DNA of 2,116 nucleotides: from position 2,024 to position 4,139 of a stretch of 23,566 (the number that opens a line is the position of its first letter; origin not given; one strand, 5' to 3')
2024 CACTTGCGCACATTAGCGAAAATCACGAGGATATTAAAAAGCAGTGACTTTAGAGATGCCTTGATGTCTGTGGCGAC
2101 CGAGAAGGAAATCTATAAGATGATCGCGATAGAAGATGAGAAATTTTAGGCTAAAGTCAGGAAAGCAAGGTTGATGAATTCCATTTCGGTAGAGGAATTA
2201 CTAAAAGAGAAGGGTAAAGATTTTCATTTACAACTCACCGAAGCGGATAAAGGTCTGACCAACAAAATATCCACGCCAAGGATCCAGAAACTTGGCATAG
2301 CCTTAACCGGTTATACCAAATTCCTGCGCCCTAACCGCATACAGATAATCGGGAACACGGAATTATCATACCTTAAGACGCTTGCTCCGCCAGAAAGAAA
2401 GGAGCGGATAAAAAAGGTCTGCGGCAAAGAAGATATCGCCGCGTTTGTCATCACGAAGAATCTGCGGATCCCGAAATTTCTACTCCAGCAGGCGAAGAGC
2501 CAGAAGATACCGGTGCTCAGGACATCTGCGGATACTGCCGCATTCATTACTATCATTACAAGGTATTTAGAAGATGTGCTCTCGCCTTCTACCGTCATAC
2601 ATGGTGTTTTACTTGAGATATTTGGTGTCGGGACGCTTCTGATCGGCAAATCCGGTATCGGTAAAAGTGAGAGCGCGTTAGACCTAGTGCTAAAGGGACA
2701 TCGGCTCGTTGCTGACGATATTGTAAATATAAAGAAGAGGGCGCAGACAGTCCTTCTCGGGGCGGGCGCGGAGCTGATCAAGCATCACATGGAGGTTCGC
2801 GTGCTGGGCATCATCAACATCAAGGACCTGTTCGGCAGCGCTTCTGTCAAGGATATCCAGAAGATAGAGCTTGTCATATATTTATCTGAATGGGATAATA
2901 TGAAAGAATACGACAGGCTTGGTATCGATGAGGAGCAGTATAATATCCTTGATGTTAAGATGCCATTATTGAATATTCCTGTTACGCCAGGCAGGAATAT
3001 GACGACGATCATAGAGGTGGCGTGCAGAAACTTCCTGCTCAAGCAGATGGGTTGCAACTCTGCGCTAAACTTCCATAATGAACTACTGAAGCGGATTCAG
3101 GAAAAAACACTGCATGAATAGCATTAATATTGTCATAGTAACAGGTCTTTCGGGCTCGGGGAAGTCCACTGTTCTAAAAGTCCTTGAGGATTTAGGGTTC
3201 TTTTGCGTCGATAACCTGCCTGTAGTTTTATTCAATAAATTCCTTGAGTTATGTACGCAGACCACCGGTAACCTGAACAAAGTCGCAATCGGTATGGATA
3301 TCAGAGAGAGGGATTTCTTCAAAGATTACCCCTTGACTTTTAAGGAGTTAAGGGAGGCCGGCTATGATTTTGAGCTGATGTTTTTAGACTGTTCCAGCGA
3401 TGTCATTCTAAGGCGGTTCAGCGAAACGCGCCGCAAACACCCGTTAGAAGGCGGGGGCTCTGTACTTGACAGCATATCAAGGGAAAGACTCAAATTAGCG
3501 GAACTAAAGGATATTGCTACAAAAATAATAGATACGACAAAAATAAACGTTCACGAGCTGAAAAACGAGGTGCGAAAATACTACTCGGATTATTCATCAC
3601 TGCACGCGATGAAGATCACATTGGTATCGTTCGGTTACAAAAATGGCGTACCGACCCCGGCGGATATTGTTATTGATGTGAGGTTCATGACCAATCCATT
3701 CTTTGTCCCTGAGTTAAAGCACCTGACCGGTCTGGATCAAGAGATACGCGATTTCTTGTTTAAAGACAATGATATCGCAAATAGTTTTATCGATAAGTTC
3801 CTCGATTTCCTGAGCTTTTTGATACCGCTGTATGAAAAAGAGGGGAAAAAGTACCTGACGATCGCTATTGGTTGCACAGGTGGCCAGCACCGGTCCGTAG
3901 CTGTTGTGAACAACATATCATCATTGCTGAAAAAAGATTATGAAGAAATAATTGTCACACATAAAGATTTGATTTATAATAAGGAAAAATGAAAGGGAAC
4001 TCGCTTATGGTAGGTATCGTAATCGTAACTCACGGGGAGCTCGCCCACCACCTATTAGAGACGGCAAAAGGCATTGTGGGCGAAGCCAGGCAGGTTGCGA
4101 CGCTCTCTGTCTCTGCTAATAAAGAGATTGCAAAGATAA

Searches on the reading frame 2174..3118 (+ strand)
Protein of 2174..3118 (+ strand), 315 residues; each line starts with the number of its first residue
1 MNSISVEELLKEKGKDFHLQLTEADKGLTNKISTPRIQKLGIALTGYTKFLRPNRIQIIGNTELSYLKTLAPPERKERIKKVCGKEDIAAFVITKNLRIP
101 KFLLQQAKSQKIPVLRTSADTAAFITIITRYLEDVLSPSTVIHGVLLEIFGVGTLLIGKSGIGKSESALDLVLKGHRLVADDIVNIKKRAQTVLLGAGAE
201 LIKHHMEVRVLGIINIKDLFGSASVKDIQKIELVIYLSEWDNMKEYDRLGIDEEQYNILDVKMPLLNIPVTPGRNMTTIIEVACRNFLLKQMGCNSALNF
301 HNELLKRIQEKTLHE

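Call 53: search_solved_structures(query=window:2174-3118:+, show_alignments=3)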
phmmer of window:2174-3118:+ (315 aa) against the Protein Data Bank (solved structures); distinct sequences matched with E-value up to 0.001: 5.
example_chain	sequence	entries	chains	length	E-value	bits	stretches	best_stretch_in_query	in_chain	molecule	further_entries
1ko7_A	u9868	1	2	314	2.6e-70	240.4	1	15-305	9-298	Hpr kinase/phosphatase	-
1jb1_A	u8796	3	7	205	1.4e-44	156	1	130-308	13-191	HPRK PROTEIN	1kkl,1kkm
1knx_A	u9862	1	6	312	5.8e-44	153.9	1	6-303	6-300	Probable HPr(Ser) kinase/phosphatase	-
2qmh_A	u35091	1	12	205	6.6e-44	153.7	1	130-308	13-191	HPr kinase/phosphorylase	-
3tqf_A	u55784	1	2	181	8.2e-21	77.9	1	143-306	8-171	Hpr(Ser) kinase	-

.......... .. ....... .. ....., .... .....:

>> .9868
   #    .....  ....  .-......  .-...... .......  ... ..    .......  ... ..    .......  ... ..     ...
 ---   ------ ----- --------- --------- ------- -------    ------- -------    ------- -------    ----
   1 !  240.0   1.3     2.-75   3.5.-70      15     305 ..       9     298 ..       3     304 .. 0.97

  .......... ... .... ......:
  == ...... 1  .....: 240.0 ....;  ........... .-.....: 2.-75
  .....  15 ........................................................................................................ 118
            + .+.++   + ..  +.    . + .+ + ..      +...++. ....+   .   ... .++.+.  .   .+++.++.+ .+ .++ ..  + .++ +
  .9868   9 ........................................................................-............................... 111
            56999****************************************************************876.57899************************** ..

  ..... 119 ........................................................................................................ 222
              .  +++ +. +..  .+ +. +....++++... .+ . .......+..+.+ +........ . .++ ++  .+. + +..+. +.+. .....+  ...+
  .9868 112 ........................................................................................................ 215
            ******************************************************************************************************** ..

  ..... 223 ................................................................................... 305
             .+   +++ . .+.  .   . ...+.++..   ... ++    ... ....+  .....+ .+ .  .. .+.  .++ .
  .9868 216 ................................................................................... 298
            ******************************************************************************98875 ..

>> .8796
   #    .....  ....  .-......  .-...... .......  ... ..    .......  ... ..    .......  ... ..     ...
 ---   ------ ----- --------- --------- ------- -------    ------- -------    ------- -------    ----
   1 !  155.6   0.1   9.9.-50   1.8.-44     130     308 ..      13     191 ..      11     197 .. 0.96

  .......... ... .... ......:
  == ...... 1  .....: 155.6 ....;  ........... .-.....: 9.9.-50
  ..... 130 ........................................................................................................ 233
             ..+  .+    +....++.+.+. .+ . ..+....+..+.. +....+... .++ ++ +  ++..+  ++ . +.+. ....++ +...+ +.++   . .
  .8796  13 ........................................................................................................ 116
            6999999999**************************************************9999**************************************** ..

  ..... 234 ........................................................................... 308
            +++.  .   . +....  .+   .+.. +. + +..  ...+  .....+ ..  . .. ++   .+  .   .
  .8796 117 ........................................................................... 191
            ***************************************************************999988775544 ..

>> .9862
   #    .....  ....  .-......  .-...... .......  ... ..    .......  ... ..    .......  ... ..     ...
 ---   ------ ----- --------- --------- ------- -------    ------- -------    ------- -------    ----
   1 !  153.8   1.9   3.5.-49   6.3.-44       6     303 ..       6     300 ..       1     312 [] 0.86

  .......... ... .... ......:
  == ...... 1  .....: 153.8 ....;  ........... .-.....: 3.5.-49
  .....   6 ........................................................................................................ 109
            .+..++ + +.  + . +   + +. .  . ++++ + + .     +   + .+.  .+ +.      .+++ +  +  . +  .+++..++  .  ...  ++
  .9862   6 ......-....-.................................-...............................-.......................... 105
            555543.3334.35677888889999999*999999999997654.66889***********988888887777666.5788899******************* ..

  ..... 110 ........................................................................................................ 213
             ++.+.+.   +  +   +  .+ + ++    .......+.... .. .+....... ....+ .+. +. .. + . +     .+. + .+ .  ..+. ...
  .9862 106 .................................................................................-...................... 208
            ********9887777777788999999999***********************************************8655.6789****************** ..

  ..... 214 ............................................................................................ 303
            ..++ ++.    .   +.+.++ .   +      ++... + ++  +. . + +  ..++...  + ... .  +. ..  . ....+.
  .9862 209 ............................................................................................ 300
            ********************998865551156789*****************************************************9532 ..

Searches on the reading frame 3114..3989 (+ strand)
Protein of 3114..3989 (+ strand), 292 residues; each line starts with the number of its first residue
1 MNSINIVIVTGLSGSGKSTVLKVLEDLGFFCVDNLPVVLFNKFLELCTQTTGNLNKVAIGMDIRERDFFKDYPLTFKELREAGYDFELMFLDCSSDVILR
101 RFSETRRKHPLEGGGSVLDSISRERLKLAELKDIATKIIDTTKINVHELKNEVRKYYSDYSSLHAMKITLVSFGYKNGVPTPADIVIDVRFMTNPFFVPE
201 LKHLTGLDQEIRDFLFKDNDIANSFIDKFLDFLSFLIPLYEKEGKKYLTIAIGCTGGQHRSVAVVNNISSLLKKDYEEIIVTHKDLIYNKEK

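Call 44: find_related_loci(query=A4, collection=metagenome_contigs, flank=7000)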
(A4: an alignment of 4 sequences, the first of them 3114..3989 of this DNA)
Query A4 (292 aa) in metagenome_contigs; peptide patterns used: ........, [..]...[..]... (x = any residue, [..] = any of these).
600 stretches matched a pattern (row limit reached: there are more); 249 encode a relative of the query (tblastn E <= 1e-3); the best 80 are kept; 80 distinct loci.
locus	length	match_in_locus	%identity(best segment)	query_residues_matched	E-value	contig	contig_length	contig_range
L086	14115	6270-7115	51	3-285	9e-99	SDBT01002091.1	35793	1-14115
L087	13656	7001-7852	49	1-286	3e-92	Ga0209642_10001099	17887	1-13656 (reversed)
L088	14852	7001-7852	49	1-286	3e-92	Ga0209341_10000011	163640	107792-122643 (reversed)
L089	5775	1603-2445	50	4-286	1e-91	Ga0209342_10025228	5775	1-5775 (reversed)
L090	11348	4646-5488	50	4-286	4e-91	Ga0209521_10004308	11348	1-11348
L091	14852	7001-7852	50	1-286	6e-91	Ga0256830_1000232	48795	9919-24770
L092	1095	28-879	49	1-286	8e-98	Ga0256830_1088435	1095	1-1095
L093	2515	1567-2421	46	1-286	3e-91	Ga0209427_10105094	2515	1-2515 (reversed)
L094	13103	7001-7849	49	3-286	7e-88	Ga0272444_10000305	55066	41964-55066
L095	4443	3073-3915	45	5-286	1e-86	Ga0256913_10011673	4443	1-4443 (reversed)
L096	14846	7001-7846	45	4-286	3e-83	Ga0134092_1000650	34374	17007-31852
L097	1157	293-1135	44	2-285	1e-89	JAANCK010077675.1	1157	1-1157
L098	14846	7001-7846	43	4-287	1e-81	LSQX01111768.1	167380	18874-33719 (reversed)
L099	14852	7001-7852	43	2-286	2e-81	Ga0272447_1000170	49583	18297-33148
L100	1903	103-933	43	4-285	4e-85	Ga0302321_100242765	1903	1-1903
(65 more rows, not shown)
